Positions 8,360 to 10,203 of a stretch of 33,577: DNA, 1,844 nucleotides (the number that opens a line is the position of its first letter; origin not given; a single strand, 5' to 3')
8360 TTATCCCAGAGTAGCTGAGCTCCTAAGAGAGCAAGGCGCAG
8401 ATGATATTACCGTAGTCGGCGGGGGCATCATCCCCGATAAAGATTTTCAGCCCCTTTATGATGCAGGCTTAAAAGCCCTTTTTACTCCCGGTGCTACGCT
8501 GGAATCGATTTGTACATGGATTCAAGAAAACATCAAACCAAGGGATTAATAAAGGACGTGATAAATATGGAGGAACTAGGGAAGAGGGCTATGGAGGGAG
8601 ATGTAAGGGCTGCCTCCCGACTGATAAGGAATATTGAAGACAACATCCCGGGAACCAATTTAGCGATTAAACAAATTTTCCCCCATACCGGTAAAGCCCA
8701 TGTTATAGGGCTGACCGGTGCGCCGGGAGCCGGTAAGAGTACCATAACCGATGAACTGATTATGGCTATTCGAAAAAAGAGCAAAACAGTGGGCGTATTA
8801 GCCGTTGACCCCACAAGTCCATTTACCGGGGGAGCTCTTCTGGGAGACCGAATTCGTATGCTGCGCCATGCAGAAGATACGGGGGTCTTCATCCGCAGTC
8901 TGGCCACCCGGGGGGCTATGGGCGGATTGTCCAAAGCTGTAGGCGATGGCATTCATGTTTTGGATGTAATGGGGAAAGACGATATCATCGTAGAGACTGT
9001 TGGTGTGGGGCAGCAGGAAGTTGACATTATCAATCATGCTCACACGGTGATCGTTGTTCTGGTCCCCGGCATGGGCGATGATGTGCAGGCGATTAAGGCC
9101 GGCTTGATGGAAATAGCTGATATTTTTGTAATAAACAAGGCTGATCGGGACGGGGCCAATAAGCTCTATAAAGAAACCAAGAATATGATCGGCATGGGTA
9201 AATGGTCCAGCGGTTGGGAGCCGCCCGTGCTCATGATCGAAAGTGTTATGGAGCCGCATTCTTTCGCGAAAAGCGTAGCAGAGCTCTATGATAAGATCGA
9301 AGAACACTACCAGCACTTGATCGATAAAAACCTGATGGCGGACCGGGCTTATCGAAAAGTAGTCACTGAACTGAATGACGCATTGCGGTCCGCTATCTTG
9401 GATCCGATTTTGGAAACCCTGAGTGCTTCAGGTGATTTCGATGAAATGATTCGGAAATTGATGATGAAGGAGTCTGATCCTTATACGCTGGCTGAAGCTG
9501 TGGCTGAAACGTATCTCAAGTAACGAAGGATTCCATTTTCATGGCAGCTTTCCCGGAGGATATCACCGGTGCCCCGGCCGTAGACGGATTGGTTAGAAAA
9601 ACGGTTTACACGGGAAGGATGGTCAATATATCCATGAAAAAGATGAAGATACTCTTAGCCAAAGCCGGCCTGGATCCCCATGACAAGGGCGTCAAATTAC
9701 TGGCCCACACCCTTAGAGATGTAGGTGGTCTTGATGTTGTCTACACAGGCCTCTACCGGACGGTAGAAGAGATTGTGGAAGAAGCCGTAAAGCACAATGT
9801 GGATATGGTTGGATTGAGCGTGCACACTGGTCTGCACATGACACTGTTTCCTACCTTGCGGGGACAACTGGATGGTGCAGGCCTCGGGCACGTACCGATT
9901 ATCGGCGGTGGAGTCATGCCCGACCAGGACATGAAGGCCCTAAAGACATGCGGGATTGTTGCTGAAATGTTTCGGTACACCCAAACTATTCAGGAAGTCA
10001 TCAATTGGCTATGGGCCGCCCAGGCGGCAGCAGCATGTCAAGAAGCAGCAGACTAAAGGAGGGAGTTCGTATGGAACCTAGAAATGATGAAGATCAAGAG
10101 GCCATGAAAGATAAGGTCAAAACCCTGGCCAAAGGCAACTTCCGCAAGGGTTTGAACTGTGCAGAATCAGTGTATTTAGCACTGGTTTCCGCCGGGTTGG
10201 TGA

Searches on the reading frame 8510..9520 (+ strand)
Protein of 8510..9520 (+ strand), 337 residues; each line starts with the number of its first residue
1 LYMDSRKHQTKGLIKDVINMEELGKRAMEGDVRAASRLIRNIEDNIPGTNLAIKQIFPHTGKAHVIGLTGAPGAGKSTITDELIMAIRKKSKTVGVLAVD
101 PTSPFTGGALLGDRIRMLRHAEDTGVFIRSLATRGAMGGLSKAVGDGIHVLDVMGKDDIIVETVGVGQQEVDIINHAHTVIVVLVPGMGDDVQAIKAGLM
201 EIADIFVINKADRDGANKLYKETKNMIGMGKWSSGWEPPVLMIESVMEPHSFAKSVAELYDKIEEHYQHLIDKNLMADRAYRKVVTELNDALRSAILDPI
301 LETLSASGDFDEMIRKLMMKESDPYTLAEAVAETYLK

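Call 7: search_protein_families(library=ncbifam, proteins=[window:8510-9520:+])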
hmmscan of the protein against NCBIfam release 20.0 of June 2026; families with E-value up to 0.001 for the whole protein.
window:8510-9520:+ (337 aa): 7 families
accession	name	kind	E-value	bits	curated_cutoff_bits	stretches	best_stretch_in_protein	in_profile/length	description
TIGR00750.1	lao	equivalog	1.4e-94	316.6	240.75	1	30-333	1-300/300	methylmalonyl Co-A mutase-associated GTPase MeaB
NF006958.0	PRK09435.1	equivalog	7.9e-60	202.6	329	1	18-334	8-327/333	methylmalonyl Co-A mutase-associated GTPase MeaB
NF045497.1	IsobCoAmut_IcmF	equivalog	1.8e-41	142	1500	1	24-229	146-357/1076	fused isobutyryl-CoA mutase/GTPase IcmF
NF006746.0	PRK09270.1-5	subfamily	2.8e-06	26.4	250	1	62-100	20-58/210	nucleoside/nucleotide kinase family protein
TIGR00073.1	hypB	equivalog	3.4e-06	26.7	121.2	1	62-212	29-167/217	hydrogenase nickel incorporation protein HypB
NF006743.0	PRK09270.1-2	equivalog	2.5e-05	23.4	227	1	58-92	23-58/217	nucleoside/nucleotide kinase family protein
NF006744.0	PRK09270.1-3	equivalog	6.3e-05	22.5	281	1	59-97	19-57/213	nucleoside/nucleotide kinase family protein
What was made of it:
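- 8567..9523 (+): MeaB-type G-protein chaperone (the open frame starts at 8510; the likely ATG is 8567). P-loop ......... TIGR00750 at 316.6 bits, above the cut-off of 240.75 (call 7).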

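Call 39: search_dna_similar(query=window:8567-9520:+, collection=plasmids, mode=protein, max_rows=60, rows=spread, max_evalue=1e-10)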
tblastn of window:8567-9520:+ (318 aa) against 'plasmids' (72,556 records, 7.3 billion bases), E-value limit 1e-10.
Records with a match: 90; places in all: 98; records where one place covers at least 80% of the query: 62.
Best place of each record, by identity: <60% 90.
By first word of the organism name: Sinorhizobium 17; Sphingobium 14; Azospirillum 7; Paraburkholderia 5; Streptomyces 5; Shinella 3; Escherichia 3; Sulfitobacter 2; Rhodococcus 2; Leptospira 2; and 29 more.
By predicted mobility (MOB-suite, as given by PLSDB): non-mobilizable 61; conjugative 22; mobilizable 7.
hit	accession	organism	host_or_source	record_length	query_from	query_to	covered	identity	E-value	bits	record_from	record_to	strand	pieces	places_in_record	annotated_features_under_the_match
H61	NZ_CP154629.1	Acetoanaerobium noterae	cell culture,Sludge of a digestion ...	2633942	3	317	99%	46.7%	4e-77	263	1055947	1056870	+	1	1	none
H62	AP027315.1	Sphingobium sp. TomMM15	-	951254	3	312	97%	43.2%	6e-73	251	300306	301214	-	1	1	methylmalonyl Co-A mutase-associated GTPase MeaB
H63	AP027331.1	Sphingobium sp. TomTYG65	-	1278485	3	312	97%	43.1%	5e-72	248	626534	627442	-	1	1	GTPase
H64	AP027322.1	Sphingobium sp. TomTYG43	-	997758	3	312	97%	42.9%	2e-72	249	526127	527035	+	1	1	methylmalonyl Co-A mutase-associated GTPase MeaB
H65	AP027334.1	Sphingobium sp. TomTYG71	-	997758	3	312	97%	42.9%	2e-72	249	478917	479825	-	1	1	methylmalonyl Co-A mutase-associated GTPase MeaB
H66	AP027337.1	Sphingobium sp. TomTYG72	-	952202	3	312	97%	42.9%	6e-72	248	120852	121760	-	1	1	methylmalonyl Co-A mutase-associated GTPase MeaB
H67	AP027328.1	Sphingobium sp. TomTYG64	-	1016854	3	312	97%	42.7%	1e-73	253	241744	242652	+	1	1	argK: LAO/AO transport system kinase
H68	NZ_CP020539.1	Sphingobium herbicidovorans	cell culture,soil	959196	3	312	97%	42.5%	9e-72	248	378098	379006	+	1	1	meaB: methylmalonyl Co-A mutase-associated GTPase MeaB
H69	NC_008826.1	Methylibium petroleiphilum PM1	-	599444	11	318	97%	42.0%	5e-67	234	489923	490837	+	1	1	meaB: methylmalonyl Co-A mutase-associated GTPase MeaB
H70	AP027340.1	Sphingobium sp. TomTYG73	-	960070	3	312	97%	41.1%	2e-71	246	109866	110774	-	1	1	methylmalonyl Co-A mutase-associated GTPase MeaB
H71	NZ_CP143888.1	Agrobacterium deltaense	Cell culture,Plant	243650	3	310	97%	41.2%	9e-66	230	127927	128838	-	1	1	meaB: methylmalonyl Co-A mutase-associated GTPase MeaB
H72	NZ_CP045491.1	Natronorubrum aibiense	single cell,Xinjiang Aibi Salt Lake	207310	9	309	95%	41.5%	8e-71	245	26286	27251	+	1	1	meaB: methylmalonyl Co-A mutase-associated GTPase MeaB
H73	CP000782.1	Xanthobacter autotrophicus Py2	-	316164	3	310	97%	40.5%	2e-64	227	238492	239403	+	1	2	LAO/AO transport system ATPase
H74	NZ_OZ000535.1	Shinella sp. WSC3-e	-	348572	9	312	96%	40.2%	8e-62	219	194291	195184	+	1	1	meaB: methylmalonyl Co-A mutase-associated GTPase MeaB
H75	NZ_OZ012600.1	Shinella sp. WSD5-1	-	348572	9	312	96%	40.2%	8e-62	219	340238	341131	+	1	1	meaB: methylmalonyl Co-A mutase-associated GTPase MeaB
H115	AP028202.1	Paraburkholderia largidicola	Physopelta gutta,midgut,Midgut crypts ...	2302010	44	247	64%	38.7%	3e-33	136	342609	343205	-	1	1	hypothetical protein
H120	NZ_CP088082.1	Ideonella dechloratans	Cell culture,Activated sludge, ...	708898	43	197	49%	39.8%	1e-22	105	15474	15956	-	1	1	fused isobutyryl-CoA mutase/GTPase IcmF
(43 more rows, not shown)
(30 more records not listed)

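Call 40: get_annotated_region(hit=H120, flank=4500)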
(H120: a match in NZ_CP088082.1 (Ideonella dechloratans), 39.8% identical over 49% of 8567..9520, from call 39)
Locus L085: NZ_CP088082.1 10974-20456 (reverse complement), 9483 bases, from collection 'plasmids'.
description: Ideonella dechloratans strain CCUG 30977 plasmid unnamed1, complete sequence
organism: Ideonella dechloratans (NCBI taxid 36863)
taxonomy: Bacteria; Pseudomonadota; Betaproteobacteria; Burkholderiales; Sphaerotilaceae; Ideonella; Ideonella dechloratans
host: -; source: Cell culture,Activated sludge, wastewater treatment plant; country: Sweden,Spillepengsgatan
typing (MOB-suite, as given by PLSDB): non-mobilizable
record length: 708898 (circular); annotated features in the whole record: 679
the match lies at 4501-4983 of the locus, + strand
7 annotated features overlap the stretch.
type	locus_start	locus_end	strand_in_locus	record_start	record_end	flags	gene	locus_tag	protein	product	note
CDS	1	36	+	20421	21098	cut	-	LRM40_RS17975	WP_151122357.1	GntR family transcriptional regulator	-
CDS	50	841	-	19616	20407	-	fetB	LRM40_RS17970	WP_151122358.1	iron export ABC transporter permease subunit FetB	-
CDS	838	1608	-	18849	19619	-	-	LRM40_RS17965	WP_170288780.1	ATP-binding cassette domain-containing protein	-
CDS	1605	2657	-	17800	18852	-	-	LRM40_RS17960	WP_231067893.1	AraC family transcriptional regulator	GO:0006355 - regulation of DNA-templated transcription [Evidence IEA]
CDS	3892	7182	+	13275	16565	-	-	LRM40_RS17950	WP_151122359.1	fused isobutyryl-CoA mutase/GTPase IcmF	-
CDS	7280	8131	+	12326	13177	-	-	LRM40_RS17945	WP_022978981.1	3-hydroxybutyryl-CoA dehydrogenase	-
CDS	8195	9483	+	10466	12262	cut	-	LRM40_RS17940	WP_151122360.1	acyl-CoA dehydrogenase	-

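Call 41: get_annotated_region(hit=H115, flank=4500)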
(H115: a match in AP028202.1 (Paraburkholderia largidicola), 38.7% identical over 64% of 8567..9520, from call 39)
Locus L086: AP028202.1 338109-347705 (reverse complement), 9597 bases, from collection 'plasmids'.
description: Paraburkholderia sp. F2 plasmid PPGUF2_p1 DNA, complete genome
organism: Paraburkholderia largidicola (NCBI taxid 3014751)
taxonomy: Bacteria; Pseudomonadota; Betaproteobacteria; Burkholderiales; Burkholderiaceae; Paraburkholderia; Paraburkholderia largidicola
host: -; source: Physopelta gutta,midgut,Midgut crypts of sting bug Physopelta gutta; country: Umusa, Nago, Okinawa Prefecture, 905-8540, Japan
typing (MOB-suite, as given by PLSDB): non-mobilizable
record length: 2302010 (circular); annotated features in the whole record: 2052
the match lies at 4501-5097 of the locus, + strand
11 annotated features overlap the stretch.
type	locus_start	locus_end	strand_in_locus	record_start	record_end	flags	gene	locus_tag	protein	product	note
CDS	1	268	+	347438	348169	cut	kdgR_2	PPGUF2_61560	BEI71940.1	DNA-binding transcriptional regulator KdgR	-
CDS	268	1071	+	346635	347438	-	-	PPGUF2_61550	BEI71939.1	enoyl-CoA hydratase/isomerase family protein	-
CDS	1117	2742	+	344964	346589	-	-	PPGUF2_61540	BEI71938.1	methylmalonyl-CoA mutase family protein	-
CDS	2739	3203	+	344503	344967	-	-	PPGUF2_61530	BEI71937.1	cobalamin B12-binding domain-containing protein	-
CDS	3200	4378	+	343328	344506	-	-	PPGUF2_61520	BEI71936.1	CoA transferase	-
CDS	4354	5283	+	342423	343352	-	-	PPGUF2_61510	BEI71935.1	hypothetical protein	-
CDS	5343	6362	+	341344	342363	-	-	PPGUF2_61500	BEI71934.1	TRAP transporter substrate-binding protein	-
CDS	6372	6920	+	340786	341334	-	-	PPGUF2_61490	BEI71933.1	hypothetical protein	-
CDS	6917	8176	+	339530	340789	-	-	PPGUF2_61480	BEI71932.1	TRAP transporter large permease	-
CDS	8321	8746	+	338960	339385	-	-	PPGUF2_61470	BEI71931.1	transcriptional regulator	-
CDS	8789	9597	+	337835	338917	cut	-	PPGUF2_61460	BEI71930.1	PHB depolymerase family esterase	-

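Call 42: search_solved_structures(query=L085:3892-7179:+, show_alignments=1, max_evalue=1e-50)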
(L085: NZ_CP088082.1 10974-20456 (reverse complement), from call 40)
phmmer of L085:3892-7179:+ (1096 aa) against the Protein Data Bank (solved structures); distinct sequences matched with E-value up to 1e-50: 9.
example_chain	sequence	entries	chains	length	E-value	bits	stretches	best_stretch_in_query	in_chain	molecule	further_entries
4xc6_A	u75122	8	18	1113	0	1875.3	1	10-1096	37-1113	Isobutyryl-CoA mutase fused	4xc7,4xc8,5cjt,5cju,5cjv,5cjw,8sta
8ssl_A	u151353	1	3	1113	0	1872.4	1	10-1096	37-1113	Fused isobutyryl-CoA mutase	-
8gju_J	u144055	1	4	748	1.5e-80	274.9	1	574-1093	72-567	Methylmalonyl-CoA mutase, mitochondrial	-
2xij_A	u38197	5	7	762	1.5e-80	274.9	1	574-1093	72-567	METHYLMALONYL-COA MUTASE, MITOCHONDRIAL | Methylmalonyl-CoA mutase, mitochondrial precursor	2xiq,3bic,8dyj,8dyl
4r3u_A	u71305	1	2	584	8.8e-79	269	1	576-1094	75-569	2-hydroxyisobutyryl-CoA mutase large subunit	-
6oxc_A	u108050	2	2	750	4.7e-75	256.7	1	574-1094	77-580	Methylmalonyl-CoA mutase large subunit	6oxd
5req_A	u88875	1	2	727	5e-68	233.4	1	574-1093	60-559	PROTEIN (METHYLMALONYL-COA MUTASE ALPHA-SUBUNIT)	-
1req_A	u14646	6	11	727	1.3e-67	232.1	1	575-1093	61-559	METHYLMALONYL-COA MUTASE | PROTEIN (METHYLMALONYL-COA MUTASE)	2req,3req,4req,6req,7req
1e1c_A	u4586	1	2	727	3e-66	227.5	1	575-1093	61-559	METHYLMALONYL-COA MUTASE ALPHA CHAIN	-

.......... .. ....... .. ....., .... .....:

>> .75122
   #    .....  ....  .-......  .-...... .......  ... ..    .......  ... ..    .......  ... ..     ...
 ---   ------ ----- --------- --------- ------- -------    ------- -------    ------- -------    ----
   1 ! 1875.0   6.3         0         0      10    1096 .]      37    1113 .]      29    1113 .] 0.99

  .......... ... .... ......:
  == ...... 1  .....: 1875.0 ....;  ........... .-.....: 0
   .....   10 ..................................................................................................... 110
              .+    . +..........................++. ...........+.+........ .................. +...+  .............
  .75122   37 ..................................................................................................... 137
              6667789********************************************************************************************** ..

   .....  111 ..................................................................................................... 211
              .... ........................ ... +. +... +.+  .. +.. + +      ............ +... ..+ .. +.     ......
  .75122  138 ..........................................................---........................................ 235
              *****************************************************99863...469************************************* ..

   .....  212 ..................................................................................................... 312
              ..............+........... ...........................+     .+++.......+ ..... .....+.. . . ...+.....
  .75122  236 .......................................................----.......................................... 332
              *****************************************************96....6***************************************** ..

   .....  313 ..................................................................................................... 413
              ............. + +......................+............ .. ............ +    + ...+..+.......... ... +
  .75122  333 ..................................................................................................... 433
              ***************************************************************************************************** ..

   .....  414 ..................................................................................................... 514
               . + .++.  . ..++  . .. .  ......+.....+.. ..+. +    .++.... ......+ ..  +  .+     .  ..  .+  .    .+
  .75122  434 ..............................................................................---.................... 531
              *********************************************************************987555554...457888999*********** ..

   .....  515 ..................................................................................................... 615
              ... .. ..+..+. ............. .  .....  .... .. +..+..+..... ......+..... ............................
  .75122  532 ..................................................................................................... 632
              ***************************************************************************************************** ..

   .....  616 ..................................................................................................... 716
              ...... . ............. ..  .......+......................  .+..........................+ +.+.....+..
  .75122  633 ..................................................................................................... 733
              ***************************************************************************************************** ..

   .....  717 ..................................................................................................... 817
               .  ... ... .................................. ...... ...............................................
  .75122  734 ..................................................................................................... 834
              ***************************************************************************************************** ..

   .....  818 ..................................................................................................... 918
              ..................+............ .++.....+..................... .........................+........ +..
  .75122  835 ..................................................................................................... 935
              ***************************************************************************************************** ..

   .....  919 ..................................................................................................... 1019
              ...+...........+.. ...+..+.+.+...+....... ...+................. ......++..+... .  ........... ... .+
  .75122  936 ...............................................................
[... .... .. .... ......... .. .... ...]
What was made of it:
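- Tried and rejected: The IcmF residues and their numbering were checked directly against the 4xc6 sequence (call 42).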

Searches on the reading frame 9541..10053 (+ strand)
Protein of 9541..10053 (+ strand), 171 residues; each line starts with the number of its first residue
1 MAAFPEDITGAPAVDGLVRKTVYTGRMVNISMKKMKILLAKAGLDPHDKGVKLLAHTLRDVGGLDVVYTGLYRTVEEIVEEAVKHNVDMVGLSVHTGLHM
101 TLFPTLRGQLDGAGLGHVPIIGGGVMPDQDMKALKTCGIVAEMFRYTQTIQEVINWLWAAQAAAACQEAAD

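Call 7: search_protein_families(library=ncbifam, proteins=[window:9541-10053:+])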
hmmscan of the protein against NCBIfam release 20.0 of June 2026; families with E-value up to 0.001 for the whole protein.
window:9541-10053:+ (171 aa): 8 families
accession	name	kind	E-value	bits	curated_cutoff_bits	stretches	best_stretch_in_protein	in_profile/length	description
TIGR00640.1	acid_CoA_mut_C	subfamily_domain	2.7e-31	108.3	57.45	1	33-157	1-123/132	methylmalonyl-CoA mutase C-terminal domain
NF006944.0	PRK09426.1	equivalog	1.7e-24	85.8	876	1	29-154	584-707/721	methylmalonyl-CoA mutase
NF045497.1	IsobCoAmut_IcmF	equivalog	3.3e-12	45.1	1500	1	34-140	2-109/1076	fused isobutyryl-CoA mutase/GTPase IcmF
TIGR01501.1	MthylAspMutase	equivalog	3.3e-06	26.9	135.8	1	36-126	3-93/134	methylaspartate mutase subunit S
NF040669.1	MtaC2_Meth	equivalog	4.4e-06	26.2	450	1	31-124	123-214/267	methanol--corrinoid protein MtaC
NF002612.0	PRK02261.1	equivalog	6.1e-06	25.8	110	1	32-126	1-94/148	methylaspartate mutase subunit S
TIGR02370.1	pyl_corrinoid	subfamily_domain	1.9e-05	24.2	215.3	1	36-139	86-189/197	methyltransferase cognate corrinoid protein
NF040655.1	MtaC_Meth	equivalog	0.00013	21.1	420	1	33-143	118-226/253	methanol--corrinoid protein MtaC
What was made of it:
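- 9541..10056 (+): Second mutase small-subunit paralogue, 171 aa. DxHxxG motif 'DPHDKG', with the His codon at 9679-9681. Its partner and role are unknown, and whether it belongs to the system is uncertain. TIGR00640 at 108 bits (call 7).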

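Call 8: search_protein_families(library=pfam, proteins=[window:9541-10053:+])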
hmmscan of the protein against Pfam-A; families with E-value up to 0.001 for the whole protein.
window:9541-10053:+ (171 aa): 1 family
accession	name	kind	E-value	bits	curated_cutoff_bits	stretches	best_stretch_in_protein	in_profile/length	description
PF02310.24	B12-binding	-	3.1e-19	69.4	32.1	1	35-149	1-115/121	B12 binding domain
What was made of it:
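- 9541..10056 (+): PF02310 (call 8).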

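Call 76: search_solved_structures(query=window:9541-10053:+, max_evalue=0.00001, show_alignments=1)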
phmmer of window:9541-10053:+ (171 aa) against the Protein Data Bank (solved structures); distinct sequences matched with E-value up to 0.00001: 12.
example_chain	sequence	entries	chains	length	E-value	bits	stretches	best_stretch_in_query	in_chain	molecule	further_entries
4r3u_C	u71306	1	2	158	1.3e-30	109.5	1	33-162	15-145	2-hydroxyisobutyryl-CoA mutase small subunit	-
2yxb_A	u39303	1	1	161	1.3e-24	90.1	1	26-155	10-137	Coenzyme B12-dependent mutase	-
1e1c_A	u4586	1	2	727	4.9e-18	68.7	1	32-142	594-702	METHYLMALONYL-COA MUTASE ALPHA CHAIN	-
1req_A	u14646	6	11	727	5.4e-18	68.6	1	32-142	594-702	METHYLMALONYL-COA MUTASE | PROTEIN (METHYLMALONYL-COA MUTASE)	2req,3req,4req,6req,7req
5req_A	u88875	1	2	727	5.4e-18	68.6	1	32-142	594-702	PROTEIN (METHYLMALONYL-COA MUTASE ALPHA-SUBUNIT)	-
8dpb_C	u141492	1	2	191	4.9e-16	62.2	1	33-144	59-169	Methylmalonyl-CoA mutase, alpha subunit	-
6oxc_A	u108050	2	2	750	3e-15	59.6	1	26-141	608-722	Methylmalonyl-CoA mutase large subunit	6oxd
9i49_A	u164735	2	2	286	5.1e-15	58.9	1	77-155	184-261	Coenzyme B12-dependent mutase,Uroporphyrinogen-III synthase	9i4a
8gju_J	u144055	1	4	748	1.7e-13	53.9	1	33-139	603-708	Methylmalonyl-CoA mutase, mitochondrial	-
2xij_A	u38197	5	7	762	1.8e-13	53.8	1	33-139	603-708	METHYLMALONYL-COA MUTASE, MITOCHONDRIAL | Methylmalonyl-CoA mutase, mitochondrial precursor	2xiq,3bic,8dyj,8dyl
8ssl_A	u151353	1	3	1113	5.2e-07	32.8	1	33-139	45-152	Fused isobutyryl-CoA mutase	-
4xc6_A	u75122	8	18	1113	5.2e-07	32.8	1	33-139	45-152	Isobutyryl-CoA mutase fused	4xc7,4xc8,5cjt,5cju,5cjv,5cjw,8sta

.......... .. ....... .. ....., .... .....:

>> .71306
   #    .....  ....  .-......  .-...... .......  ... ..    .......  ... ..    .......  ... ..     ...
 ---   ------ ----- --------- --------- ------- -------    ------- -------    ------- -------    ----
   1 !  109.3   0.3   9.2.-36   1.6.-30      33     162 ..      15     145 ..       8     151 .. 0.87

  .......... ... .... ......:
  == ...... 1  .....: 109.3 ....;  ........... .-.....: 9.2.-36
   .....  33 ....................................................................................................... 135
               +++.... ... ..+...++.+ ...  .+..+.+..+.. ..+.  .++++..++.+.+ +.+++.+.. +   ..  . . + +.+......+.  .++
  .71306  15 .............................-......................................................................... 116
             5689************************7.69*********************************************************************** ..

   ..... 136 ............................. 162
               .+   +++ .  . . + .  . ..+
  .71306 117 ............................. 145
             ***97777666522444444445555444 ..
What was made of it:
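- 9541..10056 (+): Best PDB hit is HcmB at 109 bits (call 76).
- The second small subunit is most similar to HcmB (call 76).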
